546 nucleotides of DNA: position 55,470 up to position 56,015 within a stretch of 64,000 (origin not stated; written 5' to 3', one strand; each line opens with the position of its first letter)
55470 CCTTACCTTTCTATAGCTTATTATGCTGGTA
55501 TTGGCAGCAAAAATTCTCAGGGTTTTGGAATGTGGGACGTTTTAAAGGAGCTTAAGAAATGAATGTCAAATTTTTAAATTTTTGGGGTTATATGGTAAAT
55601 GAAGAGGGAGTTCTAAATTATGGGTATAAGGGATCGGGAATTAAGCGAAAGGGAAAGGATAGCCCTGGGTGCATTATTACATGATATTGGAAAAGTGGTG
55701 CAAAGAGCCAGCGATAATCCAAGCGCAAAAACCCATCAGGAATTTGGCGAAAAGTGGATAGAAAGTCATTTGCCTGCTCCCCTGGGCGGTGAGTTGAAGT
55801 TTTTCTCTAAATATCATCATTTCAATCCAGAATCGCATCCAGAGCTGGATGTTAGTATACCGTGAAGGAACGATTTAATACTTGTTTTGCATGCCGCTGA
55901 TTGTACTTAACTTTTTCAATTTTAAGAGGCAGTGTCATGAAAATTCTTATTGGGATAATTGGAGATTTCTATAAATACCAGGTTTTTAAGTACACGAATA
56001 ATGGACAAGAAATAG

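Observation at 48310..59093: Island is a decayed type III-A CRISPR-Cas locus retaining an intact CARF-HEPN RNase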

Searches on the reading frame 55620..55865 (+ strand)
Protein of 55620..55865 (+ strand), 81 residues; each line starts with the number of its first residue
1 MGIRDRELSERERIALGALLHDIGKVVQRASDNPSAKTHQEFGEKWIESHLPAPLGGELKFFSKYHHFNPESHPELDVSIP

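Call 3: search_protein_families(library=pfam, proteins=[window:55620-55865:+], max_evalue=0.1)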
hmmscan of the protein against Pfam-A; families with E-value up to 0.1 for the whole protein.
window:55620-55865:+ (81 aa): 2 families
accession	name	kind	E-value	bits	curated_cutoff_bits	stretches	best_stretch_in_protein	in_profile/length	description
PF01966.28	HD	-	2e-05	25.3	22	1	9-50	22-69/116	HD domain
PF08668.18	HDOD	-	0.039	13.9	22.9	1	7-27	114-134/196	HDOD domain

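Call 4: search_protein_families(library=ncbifam, proteins=[window:55620-55865:+], max_evalue=0.1)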
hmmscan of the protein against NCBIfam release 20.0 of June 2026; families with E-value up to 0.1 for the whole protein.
window:55620-55865:+ (81 aa): 6 families
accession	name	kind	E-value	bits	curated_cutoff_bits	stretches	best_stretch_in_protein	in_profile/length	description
TIGR02578.2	cas_TM1811_Csm1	equivalog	1.3e-11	43.9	170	1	12-73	2-64/753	type III-A CRISPR-associated protein Cas10/Csm1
TIGR00277.1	HDIG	domain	0.00022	21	27.6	1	12-45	28-63/84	HDIG domain-containing metalloprotein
TIGR03276.1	Phn-HD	hypoth_equivalog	0.00023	20.7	214.6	1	9-54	41-90/179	phosphonate degradation HD-domain oxygenase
TIGR03319.1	RNase_Y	equivalog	0.019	13.5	454.35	1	8-49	348-390/514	ribonuclease Y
NF049941.1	HyMthAminphonOxyTmpB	equivalog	0.02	14.6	300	1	9-52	45-92/188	(R)-1-hydroxy-2-trimethylaminoethylphosphonate oxygenase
NF009345.0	PRK12705.1-2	equivalog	0.021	13.3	904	1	13-45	349-381/509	hypothetical protein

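Call 47: find_homologous_proteins(query=window:55620-55865:+, max_evalue=0.001)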
Query window:55620-55865:+ (81 aa): 3 proteins with E <= 0.001 among 5 candidates.
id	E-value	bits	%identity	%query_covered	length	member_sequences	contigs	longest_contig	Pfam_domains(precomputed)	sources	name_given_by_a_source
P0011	4.7e-48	178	100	100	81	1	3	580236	PF01966.29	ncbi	ncbi:MAG: HD domain-containing protein [Candidatus Hydrothermia bacterium]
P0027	1.5e-6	46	55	54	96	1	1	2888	PF01966.29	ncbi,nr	ncbi:MAG: HD domain-containing protein, partial [Pseudomonadota bacterium]|nr:HD domain-containing p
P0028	1.8e-5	43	78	40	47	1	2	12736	-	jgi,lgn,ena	-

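Call 48: find_encoding_contigs(protein=P0028, flank=10000, max_places=4)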
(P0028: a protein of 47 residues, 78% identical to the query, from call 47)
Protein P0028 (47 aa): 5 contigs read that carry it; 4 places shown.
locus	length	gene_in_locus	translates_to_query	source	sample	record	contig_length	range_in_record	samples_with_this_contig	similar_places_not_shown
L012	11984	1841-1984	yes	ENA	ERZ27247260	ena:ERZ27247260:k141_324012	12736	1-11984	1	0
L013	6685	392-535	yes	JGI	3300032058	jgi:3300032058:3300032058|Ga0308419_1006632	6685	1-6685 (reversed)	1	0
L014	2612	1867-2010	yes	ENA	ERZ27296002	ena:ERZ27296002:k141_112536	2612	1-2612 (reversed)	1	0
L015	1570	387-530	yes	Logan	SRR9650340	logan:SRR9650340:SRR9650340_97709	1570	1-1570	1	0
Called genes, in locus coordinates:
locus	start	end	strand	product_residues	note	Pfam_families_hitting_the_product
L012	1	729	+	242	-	?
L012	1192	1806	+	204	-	PF21350:Cas6_I-A (weak), PF01881:Cas_Cas6_C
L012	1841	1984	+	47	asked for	-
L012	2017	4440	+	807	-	PF18211:Csm1_B, PF22335:Cas10-Cmr2_palm2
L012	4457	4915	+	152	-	PF03750:Csm2_III-A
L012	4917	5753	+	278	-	PF03787:RAMPs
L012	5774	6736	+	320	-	PF17953:Csm4_C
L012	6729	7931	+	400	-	PF03787:RAMPs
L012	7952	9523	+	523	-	PF22230:Csx1_CARF, PF09455:Csx1_HEPN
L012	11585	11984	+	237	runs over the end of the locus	-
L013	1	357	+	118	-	?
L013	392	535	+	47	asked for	-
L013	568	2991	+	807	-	PF18211:Csm1_B, PF22335:Cas10-Cmr2_palm2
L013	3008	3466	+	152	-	PF03750:Csm2_III-A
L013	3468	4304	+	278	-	PF03787:RAMPs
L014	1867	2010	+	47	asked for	-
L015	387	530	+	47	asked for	-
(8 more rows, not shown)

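Call 51: find_homologous_proteins(query=L012:2017-4440:+, max_evalue=0.001)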
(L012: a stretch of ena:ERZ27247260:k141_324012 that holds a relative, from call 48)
Query L012:2017-4440:+ (807 aa): 55 proteins with E <= 0.001 among 8000 candidates.
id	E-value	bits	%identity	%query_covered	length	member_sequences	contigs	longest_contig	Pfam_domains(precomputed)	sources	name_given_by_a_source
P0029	0.0e+0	1770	98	100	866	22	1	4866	PF22335.2,PF01966.29,PF18211.8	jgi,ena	-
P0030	0.0e+0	1152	67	100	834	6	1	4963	PF22335.2,PF01966.29,PF18211.8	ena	-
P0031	1.5e-234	799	92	49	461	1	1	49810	PF01966.29,PF18211.8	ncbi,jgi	-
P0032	7.8e-175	601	42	100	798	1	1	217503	PF22335.2,PF01966.29,PF18211.8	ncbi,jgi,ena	-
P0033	3.1e-62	229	32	78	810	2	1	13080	PF20824.3,PF22335.2,PF01966.29,PF18211.8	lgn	-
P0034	4.1e-61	225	31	78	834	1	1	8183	PF20824.3,PF22335.2,PF01966.29,PF18182.7,PF18211.8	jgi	jgi:CRISPR-associated protein Csm1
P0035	3.3e-60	222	29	81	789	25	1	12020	PF20824.3,PF22335.2,PF01966.29,PF18211.8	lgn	-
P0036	5.6e-59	218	29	84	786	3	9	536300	PF20824.3,PF22335.2,PF01966.29,PF18182.7,PF18211.8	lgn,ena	-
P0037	2.1e-58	216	29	85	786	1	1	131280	PF20824.3,PF22335.2,PF01966.29,PF18182.7,PF18211.8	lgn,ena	-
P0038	6.6e-58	215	28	94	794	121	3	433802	PF20824.3,PF22335.2,PF01966.29,PF18182.7,PF18211.8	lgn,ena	-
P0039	7.3e-58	215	30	84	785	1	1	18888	PF20824.3,PF22335.2,PF01966.29,PF18211.8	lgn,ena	-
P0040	2.6e-57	213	27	86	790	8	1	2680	PF20824.3,PF22335.2,PF01966.29,PF18211.8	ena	-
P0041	1.0e-56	211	29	82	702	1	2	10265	PF22335.2,PF01966.29,PF18182.7,PF18211.8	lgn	-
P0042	1.4e-56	210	29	85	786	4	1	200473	PF20824.3,PF22335.2,PF01966.29,PF18182.7,PF18211.8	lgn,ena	-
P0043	2.3e-56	210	30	80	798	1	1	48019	PF20824.3,PF22335.2,PF01966.29,PF18182.7,PF18211.8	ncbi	-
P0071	8.4e-34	135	23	84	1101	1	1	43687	PF22335.2,PF18211.8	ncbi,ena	-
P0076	4.6e-30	123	25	81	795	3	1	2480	PF22335.2,PF18211.8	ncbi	-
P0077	1.0e-29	121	26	81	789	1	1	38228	PF22335.2,PF18211.8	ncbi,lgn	-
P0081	2.1e-24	104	25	77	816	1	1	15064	PF22335.2,PF01966.29,PF18211.8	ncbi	-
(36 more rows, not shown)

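Call 52: list_cluster_members(proteins=[P0031, P0032, P0043, P0071, P0076, P0077, P0081, P0029, P0030])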
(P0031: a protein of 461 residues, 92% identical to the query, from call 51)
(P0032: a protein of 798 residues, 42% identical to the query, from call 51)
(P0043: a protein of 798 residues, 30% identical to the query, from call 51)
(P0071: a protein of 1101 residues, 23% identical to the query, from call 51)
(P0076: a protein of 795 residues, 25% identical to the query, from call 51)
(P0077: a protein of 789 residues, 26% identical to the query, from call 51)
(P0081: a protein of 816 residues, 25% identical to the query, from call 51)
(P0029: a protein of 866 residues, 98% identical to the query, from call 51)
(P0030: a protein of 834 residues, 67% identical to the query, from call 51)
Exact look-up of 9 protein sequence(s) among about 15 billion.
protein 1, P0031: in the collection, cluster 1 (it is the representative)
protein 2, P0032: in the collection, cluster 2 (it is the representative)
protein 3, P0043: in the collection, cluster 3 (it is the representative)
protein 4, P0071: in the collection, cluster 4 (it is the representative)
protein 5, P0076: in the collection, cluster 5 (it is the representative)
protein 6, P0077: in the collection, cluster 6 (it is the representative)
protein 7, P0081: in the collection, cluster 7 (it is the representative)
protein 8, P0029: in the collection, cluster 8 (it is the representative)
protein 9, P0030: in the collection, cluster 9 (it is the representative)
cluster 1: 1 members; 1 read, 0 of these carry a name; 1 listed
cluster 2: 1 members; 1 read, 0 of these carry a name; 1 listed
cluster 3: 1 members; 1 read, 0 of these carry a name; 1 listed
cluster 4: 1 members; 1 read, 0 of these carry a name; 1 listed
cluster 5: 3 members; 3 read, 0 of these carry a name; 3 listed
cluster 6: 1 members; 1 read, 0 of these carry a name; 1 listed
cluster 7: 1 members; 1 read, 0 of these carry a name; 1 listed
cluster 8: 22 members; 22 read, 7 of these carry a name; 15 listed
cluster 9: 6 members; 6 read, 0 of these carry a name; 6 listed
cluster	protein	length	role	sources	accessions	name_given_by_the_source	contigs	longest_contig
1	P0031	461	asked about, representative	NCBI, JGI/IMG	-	-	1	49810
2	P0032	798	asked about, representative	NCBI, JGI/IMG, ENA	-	-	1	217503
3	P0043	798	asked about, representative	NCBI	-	-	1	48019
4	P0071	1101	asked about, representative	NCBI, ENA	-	-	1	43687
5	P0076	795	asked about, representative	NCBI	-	-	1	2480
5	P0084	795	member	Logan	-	-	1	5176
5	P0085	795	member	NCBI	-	-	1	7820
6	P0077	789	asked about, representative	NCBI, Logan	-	-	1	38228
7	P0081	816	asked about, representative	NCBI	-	-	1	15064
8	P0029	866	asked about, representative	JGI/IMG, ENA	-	-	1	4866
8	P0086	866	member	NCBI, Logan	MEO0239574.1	MAG: type III-A CRISPR-associated protein Cas10/Csm1 [candidate division WOR-3 bacterium]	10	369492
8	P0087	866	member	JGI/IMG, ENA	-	CRISPR-associated protein Csm1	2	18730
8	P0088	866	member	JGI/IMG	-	CRISPR-associated protein Csm1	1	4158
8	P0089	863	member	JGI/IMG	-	CRISPR-associated protein Csm1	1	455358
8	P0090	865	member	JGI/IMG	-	CRISPR-associated protein Csm1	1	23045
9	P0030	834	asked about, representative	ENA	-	-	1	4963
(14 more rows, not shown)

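Call 53: find_encoding_contigs(protein=P0086, flank=10000, max_places=3)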
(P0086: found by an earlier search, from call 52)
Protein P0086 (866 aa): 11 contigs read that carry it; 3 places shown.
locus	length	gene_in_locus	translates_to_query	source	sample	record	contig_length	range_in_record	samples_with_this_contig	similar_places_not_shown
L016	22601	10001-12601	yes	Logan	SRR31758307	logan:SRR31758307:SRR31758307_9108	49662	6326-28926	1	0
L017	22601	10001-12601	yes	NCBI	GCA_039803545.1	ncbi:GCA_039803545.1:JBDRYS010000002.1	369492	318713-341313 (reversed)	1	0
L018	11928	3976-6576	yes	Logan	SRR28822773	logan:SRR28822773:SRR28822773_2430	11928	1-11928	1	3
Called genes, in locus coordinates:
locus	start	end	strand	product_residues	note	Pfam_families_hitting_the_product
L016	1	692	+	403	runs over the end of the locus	PF03453:MoeA_N, PF00994:MoCF_biosynth, PF03454:MoeA_C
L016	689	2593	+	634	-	PF03453:MoeA_N, PF00994:MoCF_biosynth, PF03454:MoeA_C, PF12727:PBP_like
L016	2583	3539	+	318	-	PF04055:Radical_SAM, PF13353:Fer4_12 (weak), PF06463:Mob_synth_C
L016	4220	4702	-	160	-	-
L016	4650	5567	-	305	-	PF01288:HPPK, PF01035:DNA_binding_1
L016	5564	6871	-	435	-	PF01336:tRNA_anti-codon, PF00152:tRNA-synt_2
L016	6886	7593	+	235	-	PF13489:Methyltransf_23, PF01209:Ubie_methyltran (weak), PF13847:Methyltransf_31, PF08241:Methyltransf_11, PF08242:Methyltransf_12 (weak), PF13649:Methyltransf_25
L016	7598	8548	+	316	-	-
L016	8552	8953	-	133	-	PF04343:DUF488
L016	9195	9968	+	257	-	PF21350:Cas6_I-A, PF01881:Cas_Cas6_C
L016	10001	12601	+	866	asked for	PF01966:HD, PF18211:Csm1_B, PF22335:Cas10-Cmr2_palm2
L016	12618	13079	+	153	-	PF03750:Csm2_III-A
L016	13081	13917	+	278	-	PF03787:RAMPs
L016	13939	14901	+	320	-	PF17953:Csm4_C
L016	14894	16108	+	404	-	PF03787:RAMPs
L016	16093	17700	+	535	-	PF22230:Csx1_CARF, PF09455:Csx1_HEPN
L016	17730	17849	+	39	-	-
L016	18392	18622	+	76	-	-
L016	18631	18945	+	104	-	-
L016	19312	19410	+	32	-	-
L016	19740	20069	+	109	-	-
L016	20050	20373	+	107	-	-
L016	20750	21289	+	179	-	-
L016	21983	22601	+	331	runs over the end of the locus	PF01867:Cas_Cas1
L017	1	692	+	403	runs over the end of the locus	PF03453:MoeA_N, PF00994:MoCF_biosynth, PF03454:MoeA_C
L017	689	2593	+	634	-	PF03453:MoeA_N, PF00994:MoCF_biosynth, PF03454:MoeA_C, PF12727:PBP_like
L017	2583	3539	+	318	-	PF04055:Radical_SAM, PF13353:Fer4_12 (weak), PF06463:Mob_synth_C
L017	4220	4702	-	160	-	-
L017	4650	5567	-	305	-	PF01288:HPPK, PF01035:DNA_binding_1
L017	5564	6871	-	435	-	PF01336:tRNA_anti-codon, PF00152:tRNA-synt_2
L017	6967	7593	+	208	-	PF13489:Methyltransf_23, PF01209:Ubie_methyltran (weak), PF13847:Methyltransf_31, PF08241:Methyltransf_11, PF08242:Methyltransf_12 (weak), PF13649:Methyltransf_25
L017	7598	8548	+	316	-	-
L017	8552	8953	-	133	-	PF04343:DUF488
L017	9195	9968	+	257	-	PF21350:Cas6_I-A, PF01881:Cas_Cas6_C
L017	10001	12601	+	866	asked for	PF01966:HD, PF18211:Csm1_B, PF22335:Cas10-Cmr2_palm2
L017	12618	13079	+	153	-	PF03750:Csm2_III-A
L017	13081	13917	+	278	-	PF03787:RAMPs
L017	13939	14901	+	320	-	PF17953:Csm4_C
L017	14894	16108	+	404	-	PF03787:RAMPs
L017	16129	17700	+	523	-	PF22230:Csx1_CARF, PF09455:Csx1_HEPN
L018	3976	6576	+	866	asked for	PF01966:HD, PF18211:Csm1_B, PF22335:Cas10-Cmr2_palm2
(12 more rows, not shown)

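Call 116: search_protein_families(library=padloc, proteins=[window:55620-55865:+], max_evalue=0.01)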
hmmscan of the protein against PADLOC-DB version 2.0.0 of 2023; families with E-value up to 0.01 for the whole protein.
window:55620-55865:+ (81 aa): 4 families
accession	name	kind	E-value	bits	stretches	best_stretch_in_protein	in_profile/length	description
PDLC01293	Cas10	-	7.1e-11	39.7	1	14-69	1-53/577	CAS-III; effector_LS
PDLC00916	Cas10a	-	3.2e-09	34.2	1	14-51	1-39/650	"CRISPR-associated protein Cas10/Csm1, subtype III-A/MTUBE"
PDLC01739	Cas10a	-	6.1e-08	29.6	1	10-67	3-55/731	-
PDLC01444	Cas10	-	0.0051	13.7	1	10-45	3-26/605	CAS-III; effector_LS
